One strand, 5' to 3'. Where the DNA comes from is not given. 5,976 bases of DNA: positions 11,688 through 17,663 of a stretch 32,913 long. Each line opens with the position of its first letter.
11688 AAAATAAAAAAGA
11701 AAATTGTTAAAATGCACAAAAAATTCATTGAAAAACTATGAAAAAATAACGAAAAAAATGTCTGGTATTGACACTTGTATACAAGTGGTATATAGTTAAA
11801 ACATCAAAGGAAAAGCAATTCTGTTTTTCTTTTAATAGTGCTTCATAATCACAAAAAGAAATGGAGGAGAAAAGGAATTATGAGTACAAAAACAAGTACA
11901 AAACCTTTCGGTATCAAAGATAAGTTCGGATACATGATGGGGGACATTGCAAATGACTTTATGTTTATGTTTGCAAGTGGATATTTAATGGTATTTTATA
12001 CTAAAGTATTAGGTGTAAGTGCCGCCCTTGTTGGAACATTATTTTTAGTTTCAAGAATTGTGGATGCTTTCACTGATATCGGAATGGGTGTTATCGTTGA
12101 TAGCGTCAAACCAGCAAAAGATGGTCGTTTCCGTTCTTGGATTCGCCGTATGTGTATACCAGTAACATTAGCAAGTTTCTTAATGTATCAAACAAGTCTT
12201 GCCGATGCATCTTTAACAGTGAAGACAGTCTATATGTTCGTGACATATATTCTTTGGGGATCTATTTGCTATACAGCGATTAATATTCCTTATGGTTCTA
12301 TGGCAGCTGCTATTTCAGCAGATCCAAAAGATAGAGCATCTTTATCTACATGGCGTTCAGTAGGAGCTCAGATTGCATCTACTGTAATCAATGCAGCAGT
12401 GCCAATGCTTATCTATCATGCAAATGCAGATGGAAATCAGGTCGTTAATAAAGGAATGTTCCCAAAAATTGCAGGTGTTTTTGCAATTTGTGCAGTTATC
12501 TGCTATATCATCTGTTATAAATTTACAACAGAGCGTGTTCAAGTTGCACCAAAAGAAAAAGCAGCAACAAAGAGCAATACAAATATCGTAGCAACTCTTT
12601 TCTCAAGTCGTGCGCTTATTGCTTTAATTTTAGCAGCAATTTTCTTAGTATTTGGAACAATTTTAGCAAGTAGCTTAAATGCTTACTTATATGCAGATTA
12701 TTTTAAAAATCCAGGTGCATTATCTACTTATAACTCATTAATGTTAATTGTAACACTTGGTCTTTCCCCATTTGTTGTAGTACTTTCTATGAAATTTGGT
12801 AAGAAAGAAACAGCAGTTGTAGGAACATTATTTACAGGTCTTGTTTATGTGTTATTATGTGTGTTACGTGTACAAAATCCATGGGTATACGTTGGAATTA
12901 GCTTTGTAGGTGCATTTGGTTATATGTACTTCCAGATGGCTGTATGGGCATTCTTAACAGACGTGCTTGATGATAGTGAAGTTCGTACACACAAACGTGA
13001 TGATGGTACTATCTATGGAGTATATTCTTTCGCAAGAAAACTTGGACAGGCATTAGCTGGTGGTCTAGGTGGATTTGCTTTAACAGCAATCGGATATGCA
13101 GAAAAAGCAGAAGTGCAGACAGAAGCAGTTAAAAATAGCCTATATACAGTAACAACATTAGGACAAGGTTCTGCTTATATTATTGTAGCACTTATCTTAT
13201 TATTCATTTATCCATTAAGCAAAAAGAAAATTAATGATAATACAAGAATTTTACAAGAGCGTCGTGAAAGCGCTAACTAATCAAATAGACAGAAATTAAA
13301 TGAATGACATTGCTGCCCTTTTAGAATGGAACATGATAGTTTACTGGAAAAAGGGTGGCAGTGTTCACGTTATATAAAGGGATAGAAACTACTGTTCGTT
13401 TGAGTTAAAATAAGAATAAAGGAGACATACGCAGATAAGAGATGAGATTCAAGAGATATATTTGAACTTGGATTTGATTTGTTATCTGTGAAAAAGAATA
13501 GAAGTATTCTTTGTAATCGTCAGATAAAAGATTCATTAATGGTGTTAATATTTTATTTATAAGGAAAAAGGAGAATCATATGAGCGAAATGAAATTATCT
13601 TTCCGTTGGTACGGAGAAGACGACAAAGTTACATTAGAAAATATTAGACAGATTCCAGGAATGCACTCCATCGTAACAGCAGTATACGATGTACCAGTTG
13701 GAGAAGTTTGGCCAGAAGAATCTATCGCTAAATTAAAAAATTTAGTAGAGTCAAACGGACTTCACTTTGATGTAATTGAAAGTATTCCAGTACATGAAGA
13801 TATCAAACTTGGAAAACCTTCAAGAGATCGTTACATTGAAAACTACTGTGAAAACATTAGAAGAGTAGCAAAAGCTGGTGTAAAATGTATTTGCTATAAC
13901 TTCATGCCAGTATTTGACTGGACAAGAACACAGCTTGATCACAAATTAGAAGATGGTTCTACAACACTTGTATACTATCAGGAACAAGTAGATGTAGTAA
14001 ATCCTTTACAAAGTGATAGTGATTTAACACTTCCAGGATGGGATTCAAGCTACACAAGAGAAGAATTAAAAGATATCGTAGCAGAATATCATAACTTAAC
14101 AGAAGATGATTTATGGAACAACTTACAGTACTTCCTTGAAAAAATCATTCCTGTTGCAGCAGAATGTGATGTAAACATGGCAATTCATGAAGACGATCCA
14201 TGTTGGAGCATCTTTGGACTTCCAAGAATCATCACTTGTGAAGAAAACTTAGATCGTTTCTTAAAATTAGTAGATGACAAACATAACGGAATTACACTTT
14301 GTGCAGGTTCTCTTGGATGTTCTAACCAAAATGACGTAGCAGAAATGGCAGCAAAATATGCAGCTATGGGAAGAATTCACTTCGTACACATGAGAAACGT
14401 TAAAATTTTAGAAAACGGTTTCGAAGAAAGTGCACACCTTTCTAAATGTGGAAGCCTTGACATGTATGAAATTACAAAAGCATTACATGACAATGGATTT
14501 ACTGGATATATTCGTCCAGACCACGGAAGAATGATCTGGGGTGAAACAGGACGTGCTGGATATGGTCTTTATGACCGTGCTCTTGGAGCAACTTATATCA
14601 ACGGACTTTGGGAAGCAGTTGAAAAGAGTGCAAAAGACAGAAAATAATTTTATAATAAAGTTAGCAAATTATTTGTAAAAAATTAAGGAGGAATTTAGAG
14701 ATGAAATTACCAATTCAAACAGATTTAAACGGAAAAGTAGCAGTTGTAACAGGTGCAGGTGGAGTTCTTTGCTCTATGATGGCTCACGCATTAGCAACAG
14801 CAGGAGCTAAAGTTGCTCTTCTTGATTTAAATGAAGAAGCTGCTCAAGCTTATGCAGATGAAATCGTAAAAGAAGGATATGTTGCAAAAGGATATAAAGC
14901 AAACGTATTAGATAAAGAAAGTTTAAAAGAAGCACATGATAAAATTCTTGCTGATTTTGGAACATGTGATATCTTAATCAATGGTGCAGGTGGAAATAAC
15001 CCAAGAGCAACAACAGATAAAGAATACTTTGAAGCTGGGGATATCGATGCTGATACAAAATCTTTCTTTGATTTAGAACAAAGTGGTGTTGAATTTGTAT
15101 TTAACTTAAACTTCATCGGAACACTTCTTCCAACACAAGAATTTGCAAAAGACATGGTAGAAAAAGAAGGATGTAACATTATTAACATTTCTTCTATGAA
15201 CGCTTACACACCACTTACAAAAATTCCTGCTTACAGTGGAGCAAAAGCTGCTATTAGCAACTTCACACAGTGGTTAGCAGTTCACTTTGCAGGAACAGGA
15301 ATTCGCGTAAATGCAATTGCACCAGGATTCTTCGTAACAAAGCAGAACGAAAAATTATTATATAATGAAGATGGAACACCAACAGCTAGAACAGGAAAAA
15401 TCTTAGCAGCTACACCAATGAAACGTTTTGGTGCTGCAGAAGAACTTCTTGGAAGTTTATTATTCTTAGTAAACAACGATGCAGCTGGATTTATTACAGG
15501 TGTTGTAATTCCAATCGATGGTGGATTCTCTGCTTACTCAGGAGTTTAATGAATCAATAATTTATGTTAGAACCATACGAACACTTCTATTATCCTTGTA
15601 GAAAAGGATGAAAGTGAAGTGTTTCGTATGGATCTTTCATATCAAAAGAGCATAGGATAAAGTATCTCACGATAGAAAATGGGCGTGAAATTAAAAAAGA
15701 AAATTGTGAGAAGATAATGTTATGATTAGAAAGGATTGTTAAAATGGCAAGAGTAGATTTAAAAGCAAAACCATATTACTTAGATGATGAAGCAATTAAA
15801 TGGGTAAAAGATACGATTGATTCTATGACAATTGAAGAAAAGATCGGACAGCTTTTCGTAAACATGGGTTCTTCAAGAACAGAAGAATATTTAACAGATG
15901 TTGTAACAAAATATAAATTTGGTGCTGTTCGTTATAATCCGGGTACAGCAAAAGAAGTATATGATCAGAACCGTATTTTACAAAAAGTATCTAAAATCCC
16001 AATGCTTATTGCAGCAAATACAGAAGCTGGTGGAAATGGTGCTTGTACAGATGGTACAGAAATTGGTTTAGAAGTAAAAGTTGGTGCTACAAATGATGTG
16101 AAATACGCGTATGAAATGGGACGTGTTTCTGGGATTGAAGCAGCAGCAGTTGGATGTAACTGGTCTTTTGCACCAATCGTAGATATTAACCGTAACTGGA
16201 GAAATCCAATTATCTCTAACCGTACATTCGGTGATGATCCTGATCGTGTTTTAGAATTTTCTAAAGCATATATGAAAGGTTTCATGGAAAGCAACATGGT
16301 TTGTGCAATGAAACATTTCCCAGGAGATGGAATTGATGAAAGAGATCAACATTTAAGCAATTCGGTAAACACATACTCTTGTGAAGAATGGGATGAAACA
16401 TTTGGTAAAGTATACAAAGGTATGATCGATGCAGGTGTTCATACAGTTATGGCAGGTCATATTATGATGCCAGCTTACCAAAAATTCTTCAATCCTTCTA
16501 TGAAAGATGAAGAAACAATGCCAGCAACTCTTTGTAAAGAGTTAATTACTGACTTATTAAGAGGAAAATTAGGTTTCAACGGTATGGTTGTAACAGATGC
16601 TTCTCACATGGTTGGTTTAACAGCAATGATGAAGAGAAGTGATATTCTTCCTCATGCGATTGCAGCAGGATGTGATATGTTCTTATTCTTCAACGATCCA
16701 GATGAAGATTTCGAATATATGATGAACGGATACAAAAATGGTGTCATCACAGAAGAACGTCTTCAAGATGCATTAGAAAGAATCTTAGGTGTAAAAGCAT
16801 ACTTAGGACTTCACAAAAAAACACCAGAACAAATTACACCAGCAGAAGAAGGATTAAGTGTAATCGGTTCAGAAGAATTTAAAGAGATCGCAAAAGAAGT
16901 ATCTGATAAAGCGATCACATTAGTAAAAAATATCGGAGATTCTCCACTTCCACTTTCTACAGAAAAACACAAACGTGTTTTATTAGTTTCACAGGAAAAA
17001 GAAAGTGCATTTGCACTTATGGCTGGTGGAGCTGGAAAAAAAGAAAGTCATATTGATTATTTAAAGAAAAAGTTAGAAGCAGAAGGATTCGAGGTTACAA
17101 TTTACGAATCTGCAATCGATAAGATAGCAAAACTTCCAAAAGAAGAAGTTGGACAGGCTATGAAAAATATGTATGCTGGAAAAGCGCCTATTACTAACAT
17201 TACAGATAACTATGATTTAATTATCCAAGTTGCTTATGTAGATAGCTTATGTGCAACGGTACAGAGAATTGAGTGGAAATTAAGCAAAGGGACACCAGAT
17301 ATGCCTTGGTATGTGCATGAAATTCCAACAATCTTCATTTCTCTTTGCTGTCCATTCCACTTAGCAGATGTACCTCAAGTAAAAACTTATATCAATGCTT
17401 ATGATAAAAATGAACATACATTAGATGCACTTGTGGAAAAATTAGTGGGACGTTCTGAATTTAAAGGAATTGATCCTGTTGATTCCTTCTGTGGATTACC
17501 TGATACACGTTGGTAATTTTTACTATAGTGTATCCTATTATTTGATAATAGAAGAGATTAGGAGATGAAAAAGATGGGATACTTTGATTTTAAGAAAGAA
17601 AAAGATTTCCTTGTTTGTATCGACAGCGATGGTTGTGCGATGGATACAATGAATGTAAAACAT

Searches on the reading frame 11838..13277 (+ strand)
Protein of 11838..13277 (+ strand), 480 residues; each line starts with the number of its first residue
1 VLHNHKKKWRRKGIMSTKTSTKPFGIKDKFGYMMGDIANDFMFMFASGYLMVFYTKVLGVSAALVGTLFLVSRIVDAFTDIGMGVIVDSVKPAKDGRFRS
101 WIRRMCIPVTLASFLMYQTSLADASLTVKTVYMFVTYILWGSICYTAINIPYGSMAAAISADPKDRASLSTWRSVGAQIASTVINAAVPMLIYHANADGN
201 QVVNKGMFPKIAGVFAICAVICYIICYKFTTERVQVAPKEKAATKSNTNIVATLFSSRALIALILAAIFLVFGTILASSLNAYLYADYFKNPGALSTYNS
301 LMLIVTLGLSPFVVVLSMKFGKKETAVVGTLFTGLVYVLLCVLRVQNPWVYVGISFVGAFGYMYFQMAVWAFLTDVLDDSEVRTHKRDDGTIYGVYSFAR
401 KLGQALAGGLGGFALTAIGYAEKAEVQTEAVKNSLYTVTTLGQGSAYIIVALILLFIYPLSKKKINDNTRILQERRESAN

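Call 62: search_protein_families(library=pfam, proteins=[window:11838-13277:+], max_evalue=0.00001)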
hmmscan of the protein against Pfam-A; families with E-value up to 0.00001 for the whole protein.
window:11838-13277:+ (480 aa): 2 families
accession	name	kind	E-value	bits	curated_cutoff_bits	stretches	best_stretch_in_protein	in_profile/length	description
PF13347.12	MFS_2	-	7.8e-77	259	27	1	31-461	1-426/427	MFS/sugar transport protein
PF07690.21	MFS_1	-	1.8e-18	67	33.4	1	42-407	10-346/347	Major Facilitator Superfamily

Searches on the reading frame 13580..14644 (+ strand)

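Call 62: search_protein_families(library=pfam, proteins=[window:13580-14644:+], max_evalue=0.00001)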
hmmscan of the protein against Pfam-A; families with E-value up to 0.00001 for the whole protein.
window:13580-14644:+ (355 aa): 2 families
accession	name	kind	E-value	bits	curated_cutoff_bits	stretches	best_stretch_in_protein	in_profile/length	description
PF03786.19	UxuA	-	5.6e-149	496.1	23.7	1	4-349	1-352/352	D-mannonate dehydratase (UxuA)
PF01261.30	AP_endonuc_2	-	2.5e-10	40.9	31.1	1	42-311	23-225/249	Xylose isomerase-like TIM barrel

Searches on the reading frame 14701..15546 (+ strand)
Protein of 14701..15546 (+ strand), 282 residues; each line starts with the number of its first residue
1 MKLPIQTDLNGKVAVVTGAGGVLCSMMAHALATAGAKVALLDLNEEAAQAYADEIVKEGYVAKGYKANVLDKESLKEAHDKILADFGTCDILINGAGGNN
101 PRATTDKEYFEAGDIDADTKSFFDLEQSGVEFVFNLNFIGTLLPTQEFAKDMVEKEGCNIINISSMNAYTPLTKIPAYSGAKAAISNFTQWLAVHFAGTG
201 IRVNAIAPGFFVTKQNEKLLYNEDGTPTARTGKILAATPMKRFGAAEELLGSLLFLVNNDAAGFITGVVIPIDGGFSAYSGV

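Call 62: search_protein_families(library=pfam, proteins=[window:14701-15546:+], max_evalue=0.00001)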
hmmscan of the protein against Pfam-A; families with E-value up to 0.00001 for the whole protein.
window:14701-15546:+ (282 aa): 2 families
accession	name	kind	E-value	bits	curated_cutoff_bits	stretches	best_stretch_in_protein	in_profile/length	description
PF00106.31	adh_short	-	7.5e-42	143.5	26.6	1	12-219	1-190/195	short chain dehydrogenase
PF13561.12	adh_short_C2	-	3.3e-40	138.6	27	1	27-277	12-236/236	Enoyl-(Acyl carrier protein) reductase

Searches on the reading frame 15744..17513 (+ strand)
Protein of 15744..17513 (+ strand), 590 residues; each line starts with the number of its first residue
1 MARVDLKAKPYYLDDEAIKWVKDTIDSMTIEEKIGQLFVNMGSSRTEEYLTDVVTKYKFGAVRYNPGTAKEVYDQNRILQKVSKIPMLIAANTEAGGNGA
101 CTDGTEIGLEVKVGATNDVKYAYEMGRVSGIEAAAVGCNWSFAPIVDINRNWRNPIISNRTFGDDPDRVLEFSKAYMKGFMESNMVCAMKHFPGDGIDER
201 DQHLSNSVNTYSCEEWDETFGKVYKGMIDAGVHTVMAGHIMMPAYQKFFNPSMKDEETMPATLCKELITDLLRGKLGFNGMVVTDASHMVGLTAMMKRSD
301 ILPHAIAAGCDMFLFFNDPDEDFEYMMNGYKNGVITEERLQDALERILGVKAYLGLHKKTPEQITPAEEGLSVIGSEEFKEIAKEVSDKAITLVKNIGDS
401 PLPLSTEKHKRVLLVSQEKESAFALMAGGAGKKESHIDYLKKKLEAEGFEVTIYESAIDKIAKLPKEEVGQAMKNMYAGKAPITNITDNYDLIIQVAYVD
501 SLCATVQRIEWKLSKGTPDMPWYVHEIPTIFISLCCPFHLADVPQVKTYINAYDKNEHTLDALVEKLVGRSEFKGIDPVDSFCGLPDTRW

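Call 62: search_protein_families(library=pfam, proteins=[window:15744-17513:+], max_evalue=0.00001)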
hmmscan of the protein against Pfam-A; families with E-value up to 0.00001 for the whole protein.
window:15744-17513:+ (590 aa): 1 family
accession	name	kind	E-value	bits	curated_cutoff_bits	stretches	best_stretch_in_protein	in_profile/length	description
PF00933.27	Glyco_hydro_3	-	1.2e-65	222.5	27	1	29-349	1-315/316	Glycosyl hydrolase family 3 N terminal domain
